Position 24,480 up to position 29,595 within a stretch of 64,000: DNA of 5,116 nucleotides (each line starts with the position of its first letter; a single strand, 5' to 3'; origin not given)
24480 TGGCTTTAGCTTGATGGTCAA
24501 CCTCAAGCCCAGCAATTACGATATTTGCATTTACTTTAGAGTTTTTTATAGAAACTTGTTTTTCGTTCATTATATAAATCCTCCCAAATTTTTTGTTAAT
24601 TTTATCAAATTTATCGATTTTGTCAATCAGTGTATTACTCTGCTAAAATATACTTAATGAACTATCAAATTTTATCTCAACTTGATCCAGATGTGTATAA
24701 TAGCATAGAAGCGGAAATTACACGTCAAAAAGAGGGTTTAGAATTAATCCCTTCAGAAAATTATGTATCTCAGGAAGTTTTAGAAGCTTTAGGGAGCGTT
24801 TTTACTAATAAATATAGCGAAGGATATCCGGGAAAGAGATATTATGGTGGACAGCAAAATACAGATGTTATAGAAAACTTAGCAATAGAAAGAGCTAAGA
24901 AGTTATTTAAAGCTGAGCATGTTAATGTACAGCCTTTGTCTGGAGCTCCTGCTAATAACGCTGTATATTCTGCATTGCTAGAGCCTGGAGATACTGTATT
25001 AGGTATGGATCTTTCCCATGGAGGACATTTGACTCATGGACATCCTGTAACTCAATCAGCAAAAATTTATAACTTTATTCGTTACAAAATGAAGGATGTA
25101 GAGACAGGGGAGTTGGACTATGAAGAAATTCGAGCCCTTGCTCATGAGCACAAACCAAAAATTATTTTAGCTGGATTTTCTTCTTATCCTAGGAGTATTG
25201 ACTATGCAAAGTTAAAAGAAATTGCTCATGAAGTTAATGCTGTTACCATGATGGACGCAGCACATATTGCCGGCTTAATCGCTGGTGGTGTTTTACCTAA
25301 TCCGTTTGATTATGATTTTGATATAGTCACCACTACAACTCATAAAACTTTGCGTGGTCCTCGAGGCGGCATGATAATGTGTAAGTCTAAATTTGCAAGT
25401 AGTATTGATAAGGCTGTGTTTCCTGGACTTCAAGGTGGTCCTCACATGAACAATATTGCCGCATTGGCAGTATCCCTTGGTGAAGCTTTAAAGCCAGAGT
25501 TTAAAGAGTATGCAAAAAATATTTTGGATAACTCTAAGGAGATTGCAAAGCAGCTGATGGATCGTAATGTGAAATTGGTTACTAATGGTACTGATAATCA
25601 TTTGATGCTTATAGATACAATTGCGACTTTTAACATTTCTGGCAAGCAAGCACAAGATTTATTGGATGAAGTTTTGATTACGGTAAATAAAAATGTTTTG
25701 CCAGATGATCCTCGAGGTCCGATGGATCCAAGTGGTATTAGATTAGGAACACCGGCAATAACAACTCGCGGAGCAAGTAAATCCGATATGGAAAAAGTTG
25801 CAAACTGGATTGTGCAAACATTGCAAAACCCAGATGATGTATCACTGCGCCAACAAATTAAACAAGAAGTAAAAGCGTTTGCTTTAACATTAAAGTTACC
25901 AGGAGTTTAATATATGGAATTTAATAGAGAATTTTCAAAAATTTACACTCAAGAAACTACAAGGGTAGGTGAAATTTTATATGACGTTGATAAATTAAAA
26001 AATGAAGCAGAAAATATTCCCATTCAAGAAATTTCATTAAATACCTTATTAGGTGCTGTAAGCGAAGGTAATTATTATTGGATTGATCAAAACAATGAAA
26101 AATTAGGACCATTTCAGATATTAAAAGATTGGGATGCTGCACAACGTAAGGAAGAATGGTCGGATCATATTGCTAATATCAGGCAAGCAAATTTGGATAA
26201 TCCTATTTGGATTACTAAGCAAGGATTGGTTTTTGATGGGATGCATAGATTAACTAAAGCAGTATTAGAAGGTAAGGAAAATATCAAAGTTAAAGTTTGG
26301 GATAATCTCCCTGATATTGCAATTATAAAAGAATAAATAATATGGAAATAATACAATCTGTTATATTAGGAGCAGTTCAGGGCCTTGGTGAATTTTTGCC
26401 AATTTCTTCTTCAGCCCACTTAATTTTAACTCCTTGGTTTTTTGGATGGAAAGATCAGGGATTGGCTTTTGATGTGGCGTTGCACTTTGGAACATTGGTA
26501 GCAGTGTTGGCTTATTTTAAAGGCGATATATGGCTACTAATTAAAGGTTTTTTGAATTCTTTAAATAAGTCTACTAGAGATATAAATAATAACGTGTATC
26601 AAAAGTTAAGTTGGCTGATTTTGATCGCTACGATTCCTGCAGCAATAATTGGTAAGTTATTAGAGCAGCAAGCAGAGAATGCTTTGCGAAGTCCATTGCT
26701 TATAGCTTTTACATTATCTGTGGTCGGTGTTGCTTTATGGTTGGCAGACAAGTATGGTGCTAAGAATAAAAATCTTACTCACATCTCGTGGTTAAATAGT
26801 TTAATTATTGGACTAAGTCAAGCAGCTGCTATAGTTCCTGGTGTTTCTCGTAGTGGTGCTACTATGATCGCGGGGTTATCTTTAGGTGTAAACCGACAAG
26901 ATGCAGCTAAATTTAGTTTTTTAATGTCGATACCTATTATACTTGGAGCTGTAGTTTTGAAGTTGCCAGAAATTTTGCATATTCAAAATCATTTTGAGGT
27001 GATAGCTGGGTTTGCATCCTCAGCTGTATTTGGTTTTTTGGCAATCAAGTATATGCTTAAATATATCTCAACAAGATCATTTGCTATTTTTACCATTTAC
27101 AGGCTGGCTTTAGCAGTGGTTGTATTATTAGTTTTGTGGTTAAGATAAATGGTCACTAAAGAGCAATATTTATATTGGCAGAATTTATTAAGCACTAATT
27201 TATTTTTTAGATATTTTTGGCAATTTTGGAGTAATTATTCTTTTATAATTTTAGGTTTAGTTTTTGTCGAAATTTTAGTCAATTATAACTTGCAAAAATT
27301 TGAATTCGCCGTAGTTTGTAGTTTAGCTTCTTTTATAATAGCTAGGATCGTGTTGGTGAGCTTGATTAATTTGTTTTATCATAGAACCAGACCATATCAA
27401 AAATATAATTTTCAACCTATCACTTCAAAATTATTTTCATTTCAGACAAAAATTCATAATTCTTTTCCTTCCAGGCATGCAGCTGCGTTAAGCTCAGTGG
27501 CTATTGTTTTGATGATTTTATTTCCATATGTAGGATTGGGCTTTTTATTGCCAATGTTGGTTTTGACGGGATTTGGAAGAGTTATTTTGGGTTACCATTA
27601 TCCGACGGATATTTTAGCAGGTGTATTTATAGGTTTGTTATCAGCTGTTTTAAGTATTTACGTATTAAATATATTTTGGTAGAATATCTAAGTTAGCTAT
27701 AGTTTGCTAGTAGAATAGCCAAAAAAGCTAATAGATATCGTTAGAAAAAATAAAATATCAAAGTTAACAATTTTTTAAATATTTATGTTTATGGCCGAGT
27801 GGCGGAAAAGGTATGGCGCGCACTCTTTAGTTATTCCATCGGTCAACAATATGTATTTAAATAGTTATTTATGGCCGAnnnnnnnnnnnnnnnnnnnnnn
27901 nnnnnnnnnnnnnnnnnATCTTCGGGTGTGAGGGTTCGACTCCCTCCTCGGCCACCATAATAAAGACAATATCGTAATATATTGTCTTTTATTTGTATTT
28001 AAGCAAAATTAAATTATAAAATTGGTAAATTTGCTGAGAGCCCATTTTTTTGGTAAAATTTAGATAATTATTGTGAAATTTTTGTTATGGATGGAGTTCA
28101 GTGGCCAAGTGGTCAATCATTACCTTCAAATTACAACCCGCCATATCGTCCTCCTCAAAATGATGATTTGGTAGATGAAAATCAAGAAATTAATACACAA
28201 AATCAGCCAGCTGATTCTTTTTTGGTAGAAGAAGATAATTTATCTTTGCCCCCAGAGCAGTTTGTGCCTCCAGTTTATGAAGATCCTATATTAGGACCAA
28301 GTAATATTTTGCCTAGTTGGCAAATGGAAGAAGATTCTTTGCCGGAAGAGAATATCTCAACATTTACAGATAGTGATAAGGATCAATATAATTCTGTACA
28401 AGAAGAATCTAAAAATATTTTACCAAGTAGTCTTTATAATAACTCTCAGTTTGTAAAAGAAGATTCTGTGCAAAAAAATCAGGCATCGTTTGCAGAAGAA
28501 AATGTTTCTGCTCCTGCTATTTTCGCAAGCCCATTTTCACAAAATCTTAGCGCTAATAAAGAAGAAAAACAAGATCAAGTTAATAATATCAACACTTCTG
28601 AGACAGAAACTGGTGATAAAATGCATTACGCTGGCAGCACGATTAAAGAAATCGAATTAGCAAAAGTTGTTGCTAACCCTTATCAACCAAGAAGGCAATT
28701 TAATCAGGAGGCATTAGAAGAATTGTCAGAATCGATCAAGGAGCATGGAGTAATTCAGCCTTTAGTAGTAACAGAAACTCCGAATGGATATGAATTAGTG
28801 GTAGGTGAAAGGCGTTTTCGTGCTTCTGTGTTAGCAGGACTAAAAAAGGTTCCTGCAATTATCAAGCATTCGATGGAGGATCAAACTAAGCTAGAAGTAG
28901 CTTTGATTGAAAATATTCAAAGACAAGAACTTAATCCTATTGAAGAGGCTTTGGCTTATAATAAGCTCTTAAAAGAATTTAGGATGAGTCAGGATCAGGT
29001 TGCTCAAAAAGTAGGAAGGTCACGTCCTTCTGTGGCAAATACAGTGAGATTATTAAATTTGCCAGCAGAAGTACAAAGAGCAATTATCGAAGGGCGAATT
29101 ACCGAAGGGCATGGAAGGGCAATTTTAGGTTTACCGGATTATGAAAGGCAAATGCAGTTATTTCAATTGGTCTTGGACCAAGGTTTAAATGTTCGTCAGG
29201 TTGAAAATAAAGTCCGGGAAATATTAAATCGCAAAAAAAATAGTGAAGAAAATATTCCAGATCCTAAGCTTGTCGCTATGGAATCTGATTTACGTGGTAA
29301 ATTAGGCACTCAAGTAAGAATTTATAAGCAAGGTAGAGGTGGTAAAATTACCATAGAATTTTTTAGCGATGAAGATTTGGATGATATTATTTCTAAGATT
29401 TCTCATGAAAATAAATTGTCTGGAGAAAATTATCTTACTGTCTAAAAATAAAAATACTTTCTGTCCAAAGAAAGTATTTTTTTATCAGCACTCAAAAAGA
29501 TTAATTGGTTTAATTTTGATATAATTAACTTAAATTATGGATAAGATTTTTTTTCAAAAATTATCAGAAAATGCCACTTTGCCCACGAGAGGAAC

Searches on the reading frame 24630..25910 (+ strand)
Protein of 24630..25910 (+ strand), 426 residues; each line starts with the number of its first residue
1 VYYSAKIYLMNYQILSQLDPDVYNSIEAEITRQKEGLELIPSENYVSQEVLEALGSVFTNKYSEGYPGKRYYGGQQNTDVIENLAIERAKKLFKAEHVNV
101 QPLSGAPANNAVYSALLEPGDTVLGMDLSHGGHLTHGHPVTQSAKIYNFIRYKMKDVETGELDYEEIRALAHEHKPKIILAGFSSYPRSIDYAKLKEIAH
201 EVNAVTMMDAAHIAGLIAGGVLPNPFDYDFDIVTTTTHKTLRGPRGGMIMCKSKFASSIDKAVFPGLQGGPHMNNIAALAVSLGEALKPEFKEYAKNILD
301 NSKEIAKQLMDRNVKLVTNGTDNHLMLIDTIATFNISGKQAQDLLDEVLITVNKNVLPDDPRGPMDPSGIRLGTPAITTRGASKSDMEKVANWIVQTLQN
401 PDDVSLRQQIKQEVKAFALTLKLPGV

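Call 81: search_protein_families(library=pfam, proteins=[window:24630-25910:+], max_evalue=0.0001)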
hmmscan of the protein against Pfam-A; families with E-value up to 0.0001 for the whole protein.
window:24630-25910:+ (426 aa): 5 families
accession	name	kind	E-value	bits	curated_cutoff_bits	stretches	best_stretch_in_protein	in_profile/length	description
PF00464.25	SHMT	-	4.2e-155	516.7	27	1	15-394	1-399/399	Serine hydroxymethyltransferase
PF00155.27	Aminotran_1_2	-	4.5e-11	43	19.7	1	78-319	45-300/361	Aminotransferase class I and II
PF01212.27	Beta_elim_lyase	-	4.3e-06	26.7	27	1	72-290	28-247/288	Beta-eliminating lyase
PF01053.26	Cys_Met_Meta_PP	-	6.3e-06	25.4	27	1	91-253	63-215/381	Cys/Met metabolism PLP-dependent enzyme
PF00266.25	Aminotran_5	-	5.1e-05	22.9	21.5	1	48-262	13-224/371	Aminotransferase class-V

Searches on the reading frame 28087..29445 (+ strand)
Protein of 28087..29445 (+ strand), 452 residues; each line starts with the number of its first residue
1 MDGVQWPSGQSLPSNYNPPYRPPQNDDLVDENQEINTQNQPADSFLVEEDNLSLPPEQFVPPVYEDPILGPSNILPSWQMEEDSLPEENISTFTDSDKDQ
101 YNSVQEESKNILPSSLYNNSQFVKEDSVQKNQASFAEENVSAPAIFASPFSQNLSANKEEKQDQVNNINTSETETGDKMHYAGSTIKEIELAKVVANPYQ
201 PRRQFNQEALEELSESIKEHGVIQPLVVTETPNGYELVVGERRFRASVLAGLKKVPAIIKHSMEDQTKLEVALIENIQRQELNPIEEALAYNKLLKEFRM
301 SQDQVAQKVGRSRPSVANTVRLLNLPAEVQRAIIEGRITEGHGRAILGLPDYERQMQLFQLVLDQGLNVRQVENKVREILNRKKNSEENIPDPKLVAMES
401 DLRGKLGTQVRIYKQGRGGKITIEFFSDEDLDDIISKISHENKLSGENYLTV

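Call 81: search_protein_families(library=pfam, proteins=[window:28087-29445:+], max_evalue=0.0001)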
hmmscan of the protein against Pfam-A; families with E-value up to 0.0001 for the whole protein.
window:28087-29445:+ (452 aa): 3 families
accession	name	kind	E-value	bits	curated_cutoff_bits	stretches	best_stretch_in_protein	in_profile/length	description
PF17762.8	HTH_ParB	-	7.1e-37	126.1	22.6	1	280-380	1-101/102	ParB HTH domain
PF02195.25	ParB_N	-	3.8e-34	117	26.3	1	185-278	2-95/95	ParB N-terminal domain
PF23552.2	ParB_C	-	4.9e-10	39.1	23.8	1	391-438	1-49/50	ParB dimerisation domain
